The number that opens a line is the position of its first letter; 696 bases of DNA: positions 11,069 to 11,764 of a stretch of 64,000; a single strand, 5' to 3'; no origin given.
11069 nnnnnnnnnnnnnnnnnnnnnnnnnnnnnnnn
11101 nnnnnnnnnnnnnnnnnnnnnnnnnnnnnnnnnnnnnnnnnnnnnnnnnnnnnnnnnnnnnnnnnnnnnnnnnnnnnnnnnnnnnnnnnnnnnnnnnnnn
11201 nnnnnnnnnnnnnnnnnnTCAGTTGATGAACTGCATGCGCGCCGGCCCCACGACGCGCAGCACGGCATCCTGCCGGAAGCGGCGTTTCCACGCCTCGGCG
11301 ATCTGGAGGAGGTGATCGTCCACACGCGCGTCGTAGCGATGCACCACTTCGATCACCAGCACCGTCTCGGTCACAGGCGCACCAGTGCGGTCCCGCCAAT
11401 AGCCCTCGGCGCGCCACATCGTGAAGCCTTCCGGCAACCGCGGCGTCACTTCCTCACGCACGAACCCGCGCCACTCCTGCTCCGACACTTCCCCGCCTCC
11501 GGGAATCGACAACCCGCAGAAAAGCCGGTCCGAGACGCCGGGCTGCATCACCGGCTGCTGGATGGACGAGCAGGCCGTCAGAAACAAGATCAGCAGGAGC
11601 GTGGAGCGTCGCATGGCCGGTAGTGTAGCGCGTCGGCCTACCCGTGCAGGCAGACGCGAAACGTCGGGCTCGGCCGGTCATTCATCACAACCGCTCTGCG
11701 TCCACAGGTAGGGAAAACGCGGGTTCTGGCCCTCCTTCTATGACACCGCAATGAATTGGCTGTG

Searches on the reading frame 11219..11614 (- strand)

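Call 3: search_protein_families(library=pfam, proteins=[window:11219-11614:-], max_evalue=0.1)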
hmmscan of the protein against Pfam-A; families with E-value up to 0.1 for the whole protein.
window:11219-11614:- (131 aa): 2 families
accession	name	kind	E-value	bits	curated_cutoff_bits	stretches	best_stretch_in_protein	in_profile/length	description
PF12098.13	DUF3574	-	9.4e-28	96.5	25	1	29-129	2-103/103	Protein of unknown function (DUF3574)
PF23780.1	S-AdoMet_lyase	-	0.036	14.5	28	1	64-121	32-84/133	S-Adenosylmethionine lyase family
